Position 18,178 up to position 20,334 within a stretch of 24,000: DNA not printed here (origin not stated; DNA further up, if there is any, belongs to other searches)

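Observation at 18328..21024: FkbH-like enzyme, dedicated ACP and hexapeptide acyltransferase with no PKS in sight: candidate ACP-tethered acyl donor for glycan decoration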

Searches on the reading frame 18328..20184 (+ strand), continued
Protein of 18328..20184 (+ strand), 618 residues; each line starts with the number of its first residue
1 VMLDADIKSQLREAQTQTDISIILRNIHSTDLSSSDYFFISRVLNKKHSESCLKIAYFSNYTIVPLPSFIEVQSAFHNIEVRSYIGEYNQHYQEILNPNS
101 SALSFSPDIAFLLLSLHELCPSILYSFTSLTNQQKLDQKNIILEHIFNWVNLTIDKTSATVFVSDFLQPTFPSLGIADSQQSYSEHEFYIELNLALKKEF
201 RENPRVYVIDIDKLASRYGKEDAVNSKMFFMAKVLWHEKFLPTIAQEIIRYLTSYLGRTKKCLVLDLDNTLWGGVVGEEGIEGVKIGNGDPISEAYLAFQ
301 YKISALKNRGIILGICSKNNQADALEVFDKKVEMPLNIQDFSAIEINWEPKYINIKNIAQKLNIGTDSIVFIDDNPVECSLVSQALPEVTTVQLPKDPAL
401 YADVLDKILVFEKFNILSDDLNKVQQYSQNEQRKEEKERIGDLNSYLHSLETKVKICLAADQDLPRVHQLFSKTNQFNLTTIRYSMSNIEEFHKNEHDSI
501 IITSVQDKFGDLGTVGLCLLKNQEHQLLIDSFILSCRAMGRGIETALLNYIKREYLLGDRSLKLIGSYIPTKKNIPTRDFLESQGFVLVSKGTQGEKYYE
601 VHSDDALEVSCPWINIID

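Call 20: find_related_loci(query=A1, collection=genome_contigs, flank=10000)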
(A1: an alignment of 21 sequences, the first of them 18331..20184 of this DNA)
Query A1 (617 aa) in genome_contigs; peptide patterns used: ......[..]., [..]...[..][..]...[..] (x = any residue, [..] = any of these).
600 stretches matched a pattern (row limit reached: there are more); 593 encode a relative of the query (tblastn E <= 1e-3); the best 80 are kept; 80 distinct loci.
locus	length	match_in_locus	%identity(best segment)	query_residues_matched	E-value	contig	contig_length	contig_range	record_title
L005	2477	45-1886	42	2-615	0e+0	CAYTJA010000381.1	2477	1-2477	MAG TPA_asm: uncultured Spirochaetales bacterium isolate binchicken_co165_146 genome assembly, contig: k141_124985, whol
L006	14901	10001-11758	44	31-616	4e-172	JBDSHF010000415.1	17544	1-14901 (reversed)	MAG: Thermoanaerobaculia bacterium isolate cluster1_bin.27 k127_14662327, whole genome shotgun sequence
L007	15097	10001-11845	43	1-615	2e-168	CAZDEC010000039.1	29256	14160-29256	MAG TPA_asm: uncultured Thioalkalispiraceae bacterium isolate SRP128015_co1_443 genome assembly, contig: NODE_1824_lengt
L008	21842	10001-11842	40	7-615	9e-162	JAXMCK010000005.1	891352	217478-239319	MAG: Geminicoccaceae bacterium isolate STL-PRO8 C2.174.fa-5, whole genome shotgun sequence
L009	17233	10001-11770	40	24-615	5e-156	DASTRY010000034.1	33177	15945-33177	MAG TPA_asm: Steroidobacteraceae bacterium isolate SMAG_U2266 k141_1390877, whole genome shotgun sequence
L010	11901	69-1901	40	5-615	5e-156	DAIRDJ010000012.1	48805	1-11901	MAG TPA_asm: Geminicoccaceae bacterium isolate CTOTU7348 NODE_691_length_48805_cov_12.912656, whole genome shotgun seque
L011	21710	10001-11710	42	52-615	5e-148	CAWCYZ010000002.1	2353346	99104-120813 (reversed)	MAG: uncultured Acidobacteriota bacterium isolate MFD01213.bin.2.31 genome assembly, contig: contig_2874, whole genome s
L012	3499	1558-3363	40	29-615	8e-142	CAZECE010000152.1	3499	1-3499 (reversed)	MAG TPA_asm: uncultured Pseudomonadales bacterium isolate binchicken_co313_127 genome assembly, contig: k141_2480566, wh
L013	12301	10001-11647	40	48-597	9e-123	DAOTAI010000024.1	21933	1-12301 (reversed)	MAG TPA_asm: Acidobacteriota bacterium isolate AMR_MDS_2037 NODE_1949_length_21933_cov_4.608831, whole genome shotgun se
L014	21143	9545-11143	36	52-585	1e-122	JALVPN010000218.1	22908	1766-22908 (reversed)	MAG: Promethearchaeota archaeon isolate A3_metabat1_scaf2bin.173 A3_NODE_918_length_22908_cov_2.047057, whole genome sho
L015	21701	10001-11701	36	50-617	2e-121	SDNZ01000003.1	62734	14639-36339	MAG: Candidatus Thorarchaeota archaeon isolate AMARA_8 AMARA-sed17-654, whole genome shotgun sequence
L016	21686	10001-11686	36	52-616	4e-119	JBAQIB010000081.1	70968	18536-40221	MAG: Terriglobales bacterium isolate MFD04995_ilm_asm_bin11 k127_107845, whole genome shotgun sequence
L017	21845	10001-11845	51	2-616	0e+0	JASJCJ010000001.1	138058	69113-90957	MAG: Calothrix sp. MO_167.B12 MO_167.c_19, whole genome shotgun sequence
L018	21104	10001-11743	35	39-616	8e-112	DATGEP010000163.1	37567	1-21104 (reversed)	MAG TPA_asm: Ktedonobacterales bacterium isolate SMAG_U9705 k141_1290058, whole genome shotgun sequence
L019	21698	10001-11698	36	33-593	2e-111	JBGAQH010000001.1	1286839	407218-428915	MAG: Phycisphaerales bacterium isolate MAG_AAO_H10.34 AAOH10-34_opera_contig_4, whole genome shotgun sequence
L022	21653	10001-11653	35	42-594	7e-110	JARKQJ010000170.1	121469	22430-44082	MAG: Paludibaculum sp. isolate Reactor_maxbin.100 k141_933181, whole genome shotgun sequence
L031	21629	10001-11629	34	53-597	2e-110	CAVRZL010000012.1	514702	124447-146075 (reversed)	MAG: uncultured Acidobacteriota bacterium isolate MFD06085.bin.3.99 genome assembly, contig: contig_37940, whole genome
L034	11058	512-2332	32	1-603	7e-106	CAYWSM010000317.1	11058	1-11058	MAG TPA_asm: uncultured Terriglobales bacterium isolate binchicken_co84_108 genome assembly, contig: k141_64039, whole g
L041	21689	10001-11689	34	32-594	3e-111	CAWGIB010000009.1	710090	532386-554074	MAG: uncultured Acidobacteriaceae bacterium isolate MFD09671.bin.1.185 genome assembly, contig: contig_3792, whole genom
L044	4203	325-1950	34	39-585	1e-103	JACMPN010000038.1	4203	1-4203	MAG: Candidatus Sericytochromatia bacterium isolate LF-bin-346 FL-bin-346-contig-k141_161577, whole genome shotgun seque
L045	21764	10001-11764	34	29-615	5e-102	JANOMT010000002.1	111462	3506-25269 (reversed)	MAG: Vulcanimicrobiota bacterium isolate VAR_45_concoct_231 VAR_45_k141_366387, whole genome shotgun sequence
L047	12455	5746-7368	35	44-585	8e-101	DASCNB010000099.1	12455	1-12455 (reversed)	MAG TPA_asm: Nitrospinota bacterium isolate Fu_MAG_119 c_000000572790, whole genome shotgun sequence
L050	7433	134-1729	35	52-585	1e-99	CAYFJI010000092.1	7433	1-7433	MAG TPA_asm: uncultured Acidiferrobacteraceae bacterium isolate ERP001736_co2_377 genome assembly, contig: NODE_5533_len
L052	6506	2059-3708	33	52-597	6e-99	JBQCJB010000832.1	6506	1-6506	MAG: Aureliella sp. isolate bin901 k141_1347716, whole genome shotgun sequence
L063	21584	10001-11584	34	53-590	6e-96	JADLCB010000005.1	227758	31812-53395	MAG: Phycisphaerales bacterium isolate SJ207 c_000000123500, whole genome shotgun sequence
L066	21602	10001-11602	34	52-586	1e-95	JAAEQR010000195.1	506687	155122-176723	MAG: PVC group bacterium isolate Gpa_23 GpaG_CONTIG3162235, whole genome shotgun sequence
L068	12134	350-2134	33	34-614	4e-95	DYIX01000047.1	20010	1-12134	MAG TPA_asm: Haliangium ochraceum isolate FI88_72_8 Afr_mines_FI88_995_length_20010_cov_2_725683, whole genome shotgun s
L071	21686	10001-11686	31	32-597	3e-94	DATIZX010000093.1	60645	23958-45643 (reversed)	MAG TPA_asm: Verrucomicrobiia bacterium isolate SMAG_U15312 k141_220794, whole genome shotgun sequence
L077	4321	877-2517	30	43-591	7e-92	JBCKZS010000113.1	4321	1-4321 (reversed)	Vicinamibacterales bacterium isolate SLM_MC1B_24-G04 Node_113_length_4321_cov_69.699738, whole genome shotgun sequence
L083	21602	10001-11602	34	52-591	7e-91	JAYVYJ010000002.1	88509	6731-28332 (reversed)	MAG: Hyphomicrobiales bacterium isolate GL85_UP_concoct_52 GL85_UP_concoct_52_1, whole genome shotgun sequence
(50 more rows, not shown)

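Call 24: search_protein_families(library=pfam, proteins=[L017:12122-13747:+, L041:12028-13146:+, L015:13319-13801:+, L031:14228-15292:-, L016:15042-16163:-, L066:11978-12886:+, L077:2841-4232:+, L050:2464-2817:+, L047:2229-3320:+, L041:17091-21239:+], max_evalue=0.001)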
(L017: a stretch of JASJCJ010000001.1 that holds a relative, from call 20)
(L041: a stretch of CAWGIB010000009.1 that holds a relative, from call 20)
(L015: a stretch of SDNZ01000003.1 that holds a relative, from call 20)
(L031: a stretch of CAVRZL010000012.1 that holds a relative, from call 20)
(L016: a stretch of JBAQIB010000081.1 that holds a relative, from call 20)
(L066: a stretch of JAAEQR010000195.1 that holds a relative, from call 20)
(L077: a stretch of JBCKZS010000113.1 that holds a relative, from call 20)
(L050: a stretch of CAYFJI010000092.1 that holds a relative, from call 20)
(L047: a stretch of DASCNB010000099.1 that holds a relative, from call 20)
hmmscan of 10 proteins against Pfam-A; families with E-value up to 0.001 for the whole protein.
L017:12122-13747:+ (541 aa): 5 families
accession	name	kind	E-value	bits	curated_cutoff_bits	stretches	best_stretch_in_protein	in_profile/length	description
PF13561.12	adh_short_C2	-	5.8e-52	177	27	1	303-536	1-234/236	Enoyl-(Acyl carrier protein) reductase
PF00106.31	adh_short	-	9.5e-45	152.9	26.6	1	297-485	1-187/195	short chain dehydrogenase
PF01575.25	MaoC_dehydratas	-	1.9e-17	63.5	27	1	9-96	17-106/123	MaoC like domain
PF08659.16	KR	-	3.8e-07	30.6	22.6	1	299-383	3-90/180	KR domain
PF13452.11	FAS1_DH_region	-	1e-05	26.1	22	1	5-88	9-97/132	FAS1-like, dehydratase domain region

L041:12028-13146:+ (372 aa): 0 families

L015:13319-13801:+ (160 aa): 2 families
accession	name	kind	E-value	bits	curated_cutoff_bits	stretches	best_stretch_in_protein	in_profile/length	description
PF13669.12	Glyoxalase_4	-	1.1e-22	80.9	27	1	29-142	2-109/109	Glyoxalase/Bleomycin resistance protein/Dioxygenase superfamily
PF00903.31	Glyoxalase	-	7.3e-06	26.8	20.6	1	26-153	1-121/121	Glyoxalase/Bleomycin resistance protein/Dioxygenase superfamily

L031:14228-15292:- (354 aa): 2 families
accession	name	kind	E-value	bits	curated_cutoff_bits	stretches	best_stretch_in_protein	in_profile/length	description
PF13480.13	Acetyltransf_6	-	1.3e-11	45.2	22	1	160-293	3-138/143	Acetyltransferase (GNAT) domain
PF02388.22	FemAB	-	5.4e-05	22.6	24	0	143-183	152-193/406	FemAB family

L016:15042-16163:- (373 aa): 1 family
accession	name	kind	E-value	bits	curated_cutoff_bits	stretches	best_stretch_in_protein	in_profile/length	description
PF01522.26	Polysacc_deac_1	-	2.1e-22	79.9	23.1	1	128-331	4-122/124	Polysaccharide deacetylase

L066:11978-12886:+ (302 aa): 7 families
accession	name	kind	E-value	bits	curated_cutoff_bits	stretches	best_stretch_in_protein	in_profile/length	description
PF13489.12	Methyltransf_23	-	2.5e-15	57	27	1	120-249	5-126/164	Methyltransferase domain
PF08242.18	Methyltransf_12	-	2.9e-15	57.2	30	1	138-236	1-97/98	Methyltransferase domain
PF08241.18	Methyltransf_11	-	1.6e-11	45.1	21.2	1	138-238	1-94/95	Methyltransferase domain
PF13847.12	Methyltransf_31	-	1.6e-10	41.3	27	1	132-245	2-115/145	Methyltransferase domain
PF13649.12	Methyltransf_25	-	2.6e-10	41.3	27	1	138-235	2-97/97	Methyltransferase domain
PF01209.24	Ubie_methyltran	-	8.5e-08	32.3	20.1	1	118-240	32-152/233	ubiE/COQ5 methyltransferase family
PF05401.17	NodS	-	0.00091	19.5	24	0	137-244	47-149/201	Nodulation protein S (NodS)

L077:2841-4232:+ (463 aa): 2 families
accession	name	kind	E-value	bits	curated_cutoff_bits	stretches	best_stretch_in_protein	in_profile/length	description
PF00501.34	AMP-binding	-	2.9e-36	125.5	29.9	1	18-327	5-384/384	AMP-binding enzyme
PF13193.12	AMP-binding_C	-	2.2e-12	48.1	24.5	1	374-451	1-76/76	AMP-binding enzyme C-terminal domain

L050:2464-2817:+ (117 aa): 1 family
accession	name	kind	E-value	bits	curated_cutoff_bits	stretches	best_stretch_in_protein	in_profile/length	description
PF01648.25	ACPS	-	3.4e-13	50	25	1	6-111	1-111/111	4'-phosphopantetheinyl transferase superfamily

L047:2229-3320:+ (363 aa): 2 families
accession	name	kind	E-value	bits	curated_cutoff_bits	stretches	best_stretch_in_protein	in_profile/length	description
PF04055.27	Radical_SAM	-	1.6e-15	58.1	29.5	1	55-181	4-137/166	Radical SAM superfamily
PF13186.11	SPASM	-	4.7e-14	52.8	21.5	1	269-336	1-67/67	Iron-sulfur cluster-binding domain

L041:17091-21239:+ (1382 aa): 7 families
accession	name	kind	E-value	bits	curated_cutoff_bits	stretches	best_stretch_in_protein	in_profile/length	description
PF00733.27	Asn_synthase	-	1.7e-105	354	21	1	970-1360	2-354/354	Asparagine synthase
PF13537.11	GATase_7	-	1.1e-48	164.7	25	1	777-895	2-123/123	Glutamine amidotransferase domain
PF13522.11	GATase_6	-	1.9e-42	144.8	27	1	761-889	1-130/130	Glutamine amidotransferase domain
PF07940.18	Hepar_II_III_C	-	2e-39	136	24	1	335-570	4-219/237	Heparinase II/III-like, C-terminal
PF16889.11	Hepar_II_III_N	-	2.7e-32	112.9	22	1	4-258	61-297/340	Heparinase II/III N-terminus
PF12481.13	DUF3700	-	0.00011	22.2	27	1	839-888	120-170/228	Aluminium induced protein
PF06508.19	QueC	-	0.00011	22.2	22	1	990-1047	4-60/210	Queuosine biosynthesis protein QueC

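Call 32: find_encoding_contigs(protein=P0011, flank=10000, max_places=1)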
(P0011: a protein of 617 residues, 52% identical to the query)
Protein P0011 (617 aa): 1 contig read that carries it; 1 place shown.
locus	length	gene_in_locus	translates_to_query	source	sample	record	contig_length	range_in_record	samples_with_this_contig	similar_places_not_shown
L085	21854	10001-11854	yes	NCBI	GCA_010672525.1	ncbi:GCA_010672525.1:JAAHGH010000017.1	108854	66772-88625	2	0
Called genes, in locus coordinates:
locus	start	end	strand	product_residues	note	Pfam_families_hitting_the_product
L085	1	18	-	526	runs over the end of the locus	PF13655:RVT_N, PF00078:RVT_1, PF08388:GIIM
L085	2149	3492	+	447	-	PF13439:Glyco_transf_4, PF13579:Glyco_trans_4_4 (weak), PF00534:Glycos_transf_1, PF13692:Glyco_trans_1_4, PF13524:Glyco_trans_1_2 (weak)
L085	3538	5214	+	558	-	PF00890:FAD_binding_2 (faint), PF01266:DAO, PF01494:FAD_binding_3 (weak), PF12831:FAD_oxidored (faint), PF16901:DAO_C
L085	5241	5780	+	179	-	PF04307:YdjM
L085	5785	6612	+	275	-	-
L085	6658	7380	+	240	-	PF13489:Methyltransf_23 (weak), PF07021:MetW (weak), PF13847:Methyltransf_31, PF08241:Methyltransf_11, PF08242:Methyltransf_12 (weak), PF13649:Methyltransf_25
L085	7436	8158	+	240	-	PF05711:TylF, PF13578:Methyltransf_24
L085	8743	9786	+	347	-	PF05368:NmrA, PF01073:3Beta_HSD, PF01370:Epimerase, PF02719:Polysacc_synt_2 (faint), PF04321:RmlD_sub_bind, PF13460:NAD_binding_10, PF16363:GDP_Man_Dehyd, PF07993:NAD_binding_4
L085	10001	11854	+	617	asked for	PF21211:FkbH_N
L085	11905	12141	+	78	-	PF00550:PP-binding (faint)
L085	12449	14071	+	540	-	PF01575:MaoC_dehydratas, PF00106:adh_short, PF08659:KR (weak), PF13561:adh_short_C2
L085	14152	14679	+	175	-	PF25084:LbH_EIF2B (faint), PF25087:GMPPB_C (faint), PF00132:Hexapep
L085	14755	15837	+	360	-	PF00535:Glycos_transf_2, PF13641:Glyco_tranf_2_3, PF13632:Glyco_trans_2_3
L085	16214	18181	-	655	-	-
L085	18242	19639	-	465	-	PF01943:Polysacc_synt, PF13440:Polysacc_synt_3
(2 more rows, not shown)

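Call 33: find_encoding_contigs(protein=P0025, flank=10000, max_places=1)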
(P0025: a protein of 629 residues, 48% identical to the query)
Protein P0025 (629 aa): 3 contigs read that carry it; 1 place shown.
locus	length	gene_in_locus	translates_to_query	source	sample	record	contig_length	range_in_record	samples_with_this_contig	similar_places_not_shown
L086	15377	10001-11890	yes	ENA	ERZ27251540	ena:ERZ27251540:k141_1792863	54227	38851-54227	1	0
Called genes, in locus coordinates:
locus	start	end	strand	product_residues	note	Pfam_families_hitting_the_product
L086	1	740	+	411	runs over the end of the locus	PF13579:Glyco_trans_4_4, PF13439:Glyco_transf_4, PF20706:GT4-conflict (weak), PF00534:Glycos_transf_1, PF13692:Glyco_trans_1_4, PF13524:Glyco_trans_1_2 (weak)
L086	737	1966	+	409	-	PF13439:Glyco_transf_4, PF13579:Glyco_trans_4_4, PF00534:Glycos_transf_1, PF13692:Glyco_trans_1_4, PF13524:Glyco_trans_1_2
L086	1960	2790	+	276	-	PF01522:Polysacc_deac_1, PF11959:DUF3473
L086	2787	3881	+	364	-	PF13480:Acetyltransf_6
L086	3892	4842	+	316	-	PF00535:Glycos_transf_2, PF10111:Glyco_tranf_2_2, PF13641:Glyco_tranf_2_3 (weak)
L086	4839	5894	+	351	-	PF00535:Glycos_transf_2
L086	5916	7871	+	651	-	PF13522:GATase_6, PF13537:GATase_7, PF12481:DUF3700 (weak), PF00733:Asn_synthase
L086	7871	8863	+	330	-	PF03706:LPG_synthase_TM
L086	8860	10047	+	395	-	PF13439:Glyco_transf_4, PF13579:Glyco_trans_4_4, PF00534:Glycos_transf_1, PF13692:Glyco_trans_1_4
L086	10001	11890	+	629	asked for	PF21211:FkbH_N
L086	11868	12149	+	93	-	-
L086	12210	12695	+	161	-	PF25084:LbH_EIF2B (faint), PF25087:GMPPB_C (faint), PF14602:Hexapep_2 (faint), PF00132:Hexapep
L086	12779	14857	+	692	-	-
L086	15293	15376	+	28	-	?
